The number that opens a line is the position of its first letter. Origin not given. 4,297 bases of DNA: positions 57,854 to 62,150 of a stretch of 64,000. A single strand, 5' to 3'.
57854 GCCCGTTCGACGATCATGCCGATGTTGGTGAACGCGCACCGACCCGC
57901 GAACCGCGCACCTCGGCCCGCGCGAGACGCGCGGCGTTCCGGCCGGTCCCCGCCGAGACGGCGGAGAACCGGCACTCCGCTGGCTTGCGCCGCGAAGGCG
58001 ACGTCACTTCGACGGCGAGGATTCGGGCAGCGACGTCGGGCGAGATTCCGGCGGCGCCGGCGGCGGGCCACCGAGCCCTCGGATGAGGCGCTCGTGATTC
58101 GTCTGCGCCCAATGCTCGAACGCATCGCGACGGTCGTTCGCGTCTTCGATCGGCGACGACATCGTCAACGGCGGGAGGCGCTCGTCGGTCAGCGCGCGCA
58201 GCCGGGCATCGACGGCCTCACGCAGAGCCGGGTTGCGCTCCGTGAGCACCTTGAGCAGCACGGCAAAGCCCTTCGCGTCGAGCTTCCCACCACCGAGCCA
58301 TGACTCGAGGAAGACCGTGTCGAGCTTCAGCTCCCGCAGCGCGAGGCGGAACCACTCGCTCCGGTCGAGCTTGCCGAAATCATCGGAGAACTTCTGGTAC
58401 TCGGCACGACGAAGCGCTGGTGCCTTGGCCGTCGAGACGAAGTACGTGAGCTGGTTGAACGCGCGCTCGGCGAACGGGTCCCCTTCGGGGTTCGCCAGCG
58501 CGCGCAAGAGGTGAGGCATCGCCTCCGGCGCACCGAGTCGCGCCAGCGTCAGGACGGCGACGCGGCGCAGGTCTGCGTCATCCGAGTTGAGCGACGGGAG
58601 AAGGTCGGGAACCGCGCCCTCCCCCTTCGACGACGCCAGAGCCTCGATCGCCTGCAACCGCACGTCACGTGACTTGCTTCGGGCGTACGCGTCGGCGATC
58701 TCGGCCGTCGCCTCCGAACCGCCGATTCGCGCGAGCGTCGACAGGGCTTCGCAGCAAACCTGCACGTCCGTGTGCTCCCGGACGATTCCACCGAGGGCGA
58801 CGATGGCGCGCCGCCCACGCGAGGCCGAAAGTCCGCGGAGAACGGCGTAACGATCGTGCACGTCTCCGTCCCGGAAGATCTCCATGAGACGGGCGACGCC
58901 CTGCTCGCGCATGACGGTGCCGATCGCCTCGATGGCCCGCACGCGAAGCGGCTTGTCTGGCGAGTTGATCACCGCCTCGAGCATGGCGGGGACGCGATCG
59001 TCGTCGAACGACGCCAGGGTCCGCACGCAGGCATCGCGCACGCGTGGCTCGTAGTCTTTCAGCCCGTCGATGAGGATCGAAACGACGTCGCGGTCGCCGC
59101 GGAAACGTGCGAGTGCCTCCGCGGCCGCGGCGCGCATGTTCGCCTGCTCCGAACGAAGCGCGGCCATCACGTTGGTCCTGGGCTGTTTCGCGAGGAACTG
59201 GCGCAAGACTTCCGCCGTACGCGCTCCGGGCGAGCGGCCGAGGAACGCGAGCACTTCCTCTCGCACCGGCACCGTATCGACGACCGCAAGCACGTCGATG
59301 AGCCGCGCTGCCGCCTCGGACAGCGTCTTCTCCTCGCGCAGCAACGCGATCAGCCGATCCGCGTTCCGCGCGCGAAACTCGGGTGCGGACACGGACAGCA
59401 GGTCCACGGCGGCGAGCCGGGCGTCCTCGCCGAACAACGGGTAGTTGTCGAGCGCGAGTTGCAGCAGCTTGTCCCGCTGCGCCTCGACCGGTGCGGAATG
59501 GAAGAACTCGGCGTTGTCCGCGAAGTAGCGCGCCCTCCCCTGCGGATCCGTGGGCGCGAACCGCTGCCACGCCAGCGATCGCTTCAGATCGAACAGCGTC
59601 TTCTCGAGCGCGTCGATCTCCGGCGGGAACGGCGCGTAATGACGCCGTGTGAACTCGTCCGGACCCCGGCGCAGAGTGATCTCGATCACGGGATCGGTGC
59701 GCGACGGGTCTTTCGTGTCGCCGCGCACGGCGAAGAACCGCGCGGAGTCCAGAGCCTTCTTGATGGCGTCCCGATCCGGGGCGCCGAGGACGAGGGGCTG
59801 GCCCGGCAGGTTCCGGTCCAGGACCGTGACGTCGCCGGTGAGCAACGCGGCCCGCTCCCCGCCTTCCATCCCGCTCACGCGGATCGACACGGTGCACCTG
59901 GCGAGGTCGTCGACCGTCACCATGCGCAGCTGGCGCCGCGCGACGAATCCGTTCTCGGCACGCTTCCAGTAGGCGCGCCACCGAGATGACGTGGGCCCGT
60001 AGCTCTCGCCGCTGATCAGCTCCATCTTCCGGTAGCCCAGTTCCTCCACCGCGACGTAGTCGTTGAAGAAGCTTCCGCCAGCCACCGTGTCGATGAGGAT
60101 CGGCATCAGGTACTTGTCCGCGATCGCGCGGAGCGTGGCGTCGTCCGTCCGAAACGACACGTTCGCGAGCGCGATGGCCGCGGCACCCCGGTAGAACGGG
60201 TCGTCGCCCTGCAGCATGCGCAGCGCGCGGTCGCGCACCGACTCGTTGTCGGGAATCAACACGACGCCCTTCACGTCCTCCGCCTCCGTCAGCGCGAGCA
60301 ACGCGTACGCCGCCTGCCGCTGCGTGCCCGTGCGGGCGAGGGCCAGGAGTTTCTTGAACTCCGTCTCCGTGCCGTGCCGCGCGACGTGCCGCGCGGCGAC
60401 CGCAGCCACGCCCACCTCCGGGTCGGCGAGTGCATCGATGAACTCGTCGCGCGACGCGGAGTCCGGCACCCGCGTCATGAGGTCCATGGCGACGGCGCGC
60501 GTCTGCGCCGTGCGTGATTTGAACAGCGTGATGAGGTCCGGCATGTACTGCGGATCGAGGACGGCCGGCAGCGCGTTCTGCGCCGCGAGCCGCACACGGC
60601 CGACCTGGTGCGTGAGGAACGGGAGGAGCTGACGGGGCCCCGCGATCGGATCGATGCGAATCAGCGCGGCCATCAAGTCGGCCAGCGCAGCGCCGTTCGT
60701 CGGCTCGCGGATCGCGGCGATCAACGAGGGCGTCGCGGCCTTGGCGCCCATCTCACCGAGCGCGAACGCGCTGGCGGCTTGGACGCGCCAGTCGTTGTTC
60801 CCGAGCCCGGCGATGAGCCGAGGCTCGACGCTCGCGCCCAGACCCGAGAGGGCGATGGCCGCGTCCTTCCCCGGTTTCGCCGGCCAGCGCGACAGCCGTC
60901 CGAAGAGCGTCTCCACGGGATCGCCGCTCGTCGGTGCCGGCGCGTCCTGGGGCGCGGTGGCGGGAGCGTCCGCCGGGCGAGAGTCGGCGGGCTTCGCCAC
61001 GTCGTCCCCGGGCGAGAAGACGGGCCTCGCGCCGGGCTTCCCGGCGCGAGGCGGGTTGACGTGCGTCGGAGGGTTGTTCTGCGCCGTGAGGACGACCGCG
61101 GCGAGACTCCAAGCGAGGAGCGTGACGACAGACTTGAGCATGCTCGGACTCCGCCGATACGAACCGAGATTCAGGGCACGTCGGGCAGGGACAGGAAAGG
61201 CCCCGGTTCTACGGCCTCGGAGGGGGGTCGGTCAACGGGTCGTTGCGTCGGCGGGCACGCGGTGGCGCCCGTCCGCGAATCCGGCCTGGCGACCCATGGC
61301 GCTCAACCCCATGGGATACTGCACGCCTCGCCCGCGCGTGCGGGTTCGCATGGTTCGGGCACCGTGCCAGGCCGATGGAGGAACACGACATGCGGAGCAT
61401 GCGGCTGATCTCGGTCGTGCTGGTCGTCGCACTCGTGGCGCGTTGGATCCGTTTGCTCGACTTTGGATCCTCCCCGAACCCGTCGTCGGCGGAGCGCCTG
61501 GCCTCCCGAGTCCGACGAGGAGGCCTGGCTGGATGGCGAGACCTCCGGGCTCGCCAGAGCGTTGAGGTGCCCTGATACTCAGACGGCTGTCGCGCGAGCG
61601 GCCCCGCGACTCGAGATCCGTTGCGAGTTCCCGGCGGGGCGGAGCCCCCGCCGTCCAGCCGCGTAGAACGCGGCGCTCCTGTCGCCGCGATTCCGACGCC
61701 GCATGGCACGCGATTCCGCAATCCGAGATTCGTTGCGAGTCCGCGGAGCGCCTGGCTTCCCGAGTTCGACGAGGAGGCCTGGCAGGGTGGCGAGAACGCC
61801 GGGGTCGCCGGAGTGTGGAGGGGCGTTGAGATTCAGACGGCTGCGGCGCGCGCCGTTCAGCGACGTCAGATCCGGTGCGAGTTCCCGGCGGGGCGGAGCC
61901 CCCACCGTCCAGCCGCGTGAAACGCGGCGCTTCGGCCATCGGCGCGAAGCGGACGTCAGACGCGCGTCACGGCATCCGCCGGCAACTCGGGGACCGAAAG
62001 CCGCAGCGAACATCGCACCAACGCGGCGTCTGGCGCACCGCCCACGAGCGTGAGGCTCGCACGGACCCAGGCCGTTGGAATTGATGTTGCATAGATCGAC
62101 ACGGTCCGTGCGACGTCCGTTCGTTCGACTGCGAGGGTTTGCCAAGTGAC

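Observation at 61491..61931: Duplicated ~186-bp intergenic element with conserved hairpins: candidate structured ncRNA or REP/MITE-like repeat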

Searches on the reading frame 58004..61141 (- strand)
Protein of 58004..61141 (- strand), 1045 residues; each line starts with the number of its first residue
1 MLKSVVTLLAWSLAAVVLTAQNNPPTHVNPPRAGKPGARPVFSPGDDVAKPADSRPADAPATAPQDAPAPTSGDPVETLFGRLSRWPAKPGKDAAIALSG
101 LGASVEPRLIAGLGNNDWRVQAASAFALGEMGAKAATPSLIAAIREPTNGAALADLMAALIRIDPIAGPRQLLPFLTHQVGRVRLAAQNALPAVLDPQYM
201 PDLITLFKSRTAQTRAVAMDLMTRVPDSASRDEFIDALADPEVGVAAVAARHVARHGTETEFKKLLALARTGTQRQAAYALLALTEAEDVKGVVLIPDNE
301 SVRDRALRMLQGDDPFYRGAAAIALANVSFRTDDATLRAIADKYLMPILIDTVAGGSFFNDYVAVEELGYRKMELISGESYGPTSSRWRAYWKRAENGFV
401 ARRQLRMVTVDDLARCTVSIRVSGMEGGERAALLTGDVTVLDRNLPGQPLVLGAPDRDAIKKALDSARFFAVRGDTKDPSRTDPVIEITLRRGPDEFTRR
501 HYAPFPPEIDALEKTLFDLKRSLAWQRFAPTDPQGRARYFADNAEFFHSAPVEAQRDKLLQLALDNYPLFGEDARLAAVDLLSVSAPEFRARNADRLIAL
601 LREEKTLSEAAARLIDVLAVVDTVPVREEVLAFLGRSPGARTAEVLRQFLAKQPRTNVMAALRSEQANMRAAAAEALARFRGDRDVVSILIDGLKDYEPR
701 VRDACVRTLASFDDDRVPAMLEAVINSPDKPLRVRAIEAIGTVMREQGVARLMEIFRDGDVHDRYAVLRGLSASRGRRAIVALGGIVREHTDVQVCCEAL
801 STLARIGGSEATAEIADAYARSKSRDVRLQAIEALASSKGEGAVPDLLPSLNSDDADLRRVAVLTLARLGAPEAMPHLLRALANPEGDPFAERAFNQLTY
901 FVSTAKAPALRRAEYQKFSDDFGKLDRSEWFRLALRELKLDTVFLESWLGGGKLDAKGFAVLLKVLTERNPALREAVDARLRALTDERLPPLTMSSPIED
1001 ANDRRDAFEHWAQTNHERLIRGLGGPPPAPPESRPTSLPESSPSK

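Call 7: search_protein_families(library=pfam, proteins=[window:58004-61141:-], max_evalue=0.01)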
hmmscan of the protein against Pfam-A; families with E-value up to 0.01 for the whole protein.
window:58004-61141:- (1045 aa): 4 families
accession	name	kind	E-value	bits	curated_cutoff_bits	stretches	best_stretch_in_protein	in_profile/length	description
PF13646.12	HEAT_2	-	1.2e-40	138.1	27.7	5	659-740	5-87/88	HEAT repeats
PF02985.28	HEAT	-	4.8e-12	45.4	23.5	0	107-132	3-28/31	HEAT repeat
PF03130.22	HEAT_PBS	-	2.6e-09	37.1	20.9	0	120-144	1-25/27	PBS lyase HEAT-like repeat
PF11838.14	ERAP1_C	-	1.9e-08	34.6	38.2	0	651-779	126-251/318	ERAP1-like C-terminal domain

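Call 12: find_encoding_contigs(protein=window:58004-61141:-, flank=10000, max_places=6)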
Protein window:58004-61141:- (1045 aa): 1 contig read that carries it; 1 place shown.
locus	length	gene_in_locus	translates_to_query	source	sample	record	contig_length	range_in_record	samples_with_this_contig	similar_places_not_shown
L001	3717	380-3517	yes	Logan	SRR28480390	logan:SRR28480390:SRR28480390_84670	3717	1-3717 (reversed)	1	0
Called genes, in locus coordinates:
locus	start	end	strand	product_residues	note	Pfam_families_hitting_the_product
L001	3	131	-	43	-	?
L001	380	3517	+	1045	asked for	PF03130:HEAT_PBS (faint), PF02985:HEAT (faint), PF11838:ERAP1_C (faint), PF13646:HEAT_2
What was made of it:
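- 58004..61141 (-): Downstream neighbour: a HEAT-repeat protein of 1045 aa. Its start codon is 349 nt from the left end of copy 1. Pfam HEAT_2, E 1e-40 (call 7); exact protein found on Logan contig L001 (call 12).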

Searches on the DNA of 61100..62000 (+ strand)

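Call 49: search_rna_families(source=window, start=61100, end=62000, threshold=evalue, max_evalue=5)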
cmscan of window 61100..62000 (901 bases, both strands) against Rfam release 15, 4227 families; matches with E-value up to 5: 1.
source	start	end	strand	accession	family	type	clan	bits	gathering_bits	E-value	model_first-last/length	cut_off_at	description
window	61475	61553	+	RF03698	mir-2861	Gene; miRNA;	-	20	89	1.5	1-82/82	no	mir-2861 microRNA precursor family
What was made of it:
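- On Known RNA family (Rfam 15): A relaxed scan of 61100-62000 gave only mir-2861 at E 1.5 (call 49).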

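Call 57: search_dna_similar(query=window:61470-61960:+, collection=plasmids, mode=distant, max_evalue=0.01, max_rows=10)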
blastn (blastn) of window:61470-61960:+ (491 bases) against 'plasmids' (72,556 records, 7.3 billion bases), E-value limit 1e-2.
Records with a match: 3; places in all: 3; records where one place covers at least 80% of the query: 0.
Best place of each record, by identity: 80-90% 3.
By first word of the organism name: Streptomyces 3.
By predicted mobility (MOB-suite, as given by PLSDB): non-mobilizable 3.
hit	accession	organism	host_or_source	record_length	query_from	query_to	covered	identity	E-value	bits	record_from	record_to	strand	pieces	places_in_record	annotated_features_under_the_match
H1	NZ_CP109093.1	Streptomyces scopuliridis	-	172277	151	189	8%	89.7%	3e-3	50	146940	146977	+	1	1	none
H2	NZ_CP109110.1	Streptomyces scopuliridis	-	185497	151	189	8%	89.7%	3e-3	50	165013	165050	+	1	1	none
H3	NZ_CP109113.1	Streptomyces scopuliridis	-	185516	151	189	8%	89.7%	3e-3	50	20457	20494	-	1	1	none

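Call 58: search_dna_similar(query=window:61470-61960:+, collection=phages, mode=distant, max_evalue=0.01, max_rows=10)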
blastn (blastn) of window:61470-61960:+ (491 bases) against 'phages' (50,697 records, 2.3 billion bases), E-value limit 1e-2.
No match.

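Call 59: get_annotated_region(hit=H1, flank=600)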
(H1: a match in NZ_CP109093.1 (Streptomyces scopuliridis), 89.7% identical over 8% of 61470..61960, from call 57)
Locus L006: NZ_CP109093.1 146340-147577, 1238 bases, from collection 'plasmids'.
description: Streptomyces scopuliridis strain NBC 01786 plasmid unnamed2, complete sequence
organism: Streptomyces scopuliridis (NCBI taxid 452529)
taxonomy: Bacteria; Actinomycetota; Actinomycetes; Kitasatosporales; Streptomycetaceae; Streptomyces; Streptomyces scopuliridis
host: -; source: -; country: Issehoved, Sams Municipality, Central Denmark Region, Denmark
typing (MOB-suite, as given by PLSDB): non-mobilizable; replicon rep_cluster_1910
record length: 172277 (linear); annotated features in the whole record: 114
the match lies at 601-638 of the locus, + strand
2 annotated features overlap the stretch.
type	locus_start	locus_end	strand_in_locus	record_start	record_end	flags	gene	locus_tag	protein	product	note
CDS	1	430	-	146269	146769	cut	-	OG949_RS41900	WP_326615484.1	RICIN domain-containing protein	-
CDS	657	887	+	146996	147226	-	-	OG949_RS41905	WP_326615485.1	hypothetical protein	-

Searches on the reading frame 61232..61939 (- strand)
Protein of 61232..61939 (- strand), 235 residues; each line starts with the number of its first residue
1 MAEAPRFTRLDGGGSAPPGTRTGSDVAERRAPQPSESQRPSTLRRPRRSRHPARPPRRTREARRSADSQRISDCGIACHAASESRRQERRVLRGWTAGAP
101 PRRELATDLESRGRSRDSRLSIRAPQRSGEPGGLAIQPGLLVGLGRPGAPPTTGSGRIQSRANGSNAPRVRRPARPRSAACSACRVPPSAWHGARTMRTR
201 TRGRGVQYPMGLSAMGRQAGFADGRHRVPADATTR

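Call 7: search_protein_families(library=pfam, proteins=[window:61232-61939:-], max_evalue=0.01)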
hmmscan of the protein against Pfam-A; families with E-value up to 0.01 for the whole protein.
window:61232-61939:- (235 aa): 0 families

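Call 29: find_homologous_proteins(query=window:61232-61939:-, max_evalue=0.001)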
Query window:61232-61939:- (235 aa): 1 proteins with E <= 0.001 among 7121 candidates.
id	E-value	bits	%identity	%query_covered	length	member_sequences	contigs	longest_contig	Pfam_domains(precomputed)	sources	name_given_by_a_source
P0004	3.2e-141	487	100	100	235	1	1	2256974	-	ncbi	-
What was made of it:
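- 61232..61939 (-): A 235-aa ORF annotated as a protein in the source NCBI record (P0004). It reads copy 2 and copy 1 in different frames and is probably a spurious call. The only hit among 5.8e9 proteins is itself (call 29).
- The minus-strand ORF has no homologue among 5.8e9 proteins (call 29).
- Tried and rejected: The 235-aa minus-strand ORF hit only itself (call 29).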

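Call 31: find_encoding_contigs(protein=P0004, flank=10000, max_places=4)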
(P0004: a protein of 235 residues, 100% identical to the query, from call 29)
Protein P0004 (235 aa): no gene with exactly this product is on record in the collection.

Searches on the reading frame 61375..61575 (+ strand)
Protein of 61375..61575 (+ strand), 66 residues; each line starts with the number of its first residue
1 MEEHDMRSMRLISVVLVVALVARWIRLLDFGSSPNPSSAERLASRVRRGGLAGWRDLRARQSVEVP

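Call 7: search_protein_families(library=pfam, proteins=[window:61390-61575:+], max_evalue=0.01)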
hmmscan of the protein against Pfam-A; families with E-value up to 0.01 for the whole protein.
window:61390-61575:+ (61 aa): 0 families

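Call 65: search_protein_families(library=pfam, proteins=[window:61375-61575:+], max_evalue=0.01)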
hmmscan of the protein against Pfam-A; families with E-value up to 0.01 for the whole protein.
window:61375-61575:+ (66 aa): 0 families
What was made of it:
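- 61390..61575 (+): Candidate small ORF of 61 aa with a hydrophobic N-terminus and GGAGG 8 nt upstream of the ATG. Its last 30 codons are supplied by copy 1. If it is real, the repeats lie between convergent transcription units. No Pfam hit (calls 7, 65).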

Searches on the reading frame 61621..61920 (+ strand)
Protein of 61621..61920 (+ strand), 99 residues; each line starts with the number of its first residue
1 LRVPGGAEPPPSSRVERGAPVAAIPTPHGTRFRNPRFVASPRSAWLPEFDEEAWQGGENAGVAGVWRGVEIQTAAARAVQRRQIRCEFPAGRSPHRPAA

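Call 7: search_protein_families(library=pfam, proteins=[window:61621-61920:+], max_evalue=0.01)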
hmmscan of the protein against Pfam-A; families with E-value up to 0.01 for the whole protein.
window:61621-61920:+ (99 aa): 0 families

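Call 36: search_protein_representatives(protein=window:61621-61920:+)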
Query: 99 residues. Proteins with E-value up to 0.001 (for the whole library): 0; up to 1e-10: 0; up to 1e-30: 0. The best 0 are listed.
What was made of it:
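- The plus-strand ORF 61621-61920 has 0 hits among 1.84e9 representatives (call 36).
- Tried and rejected: The 99-aa plus-strand ORF had 0 hits (call 36).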
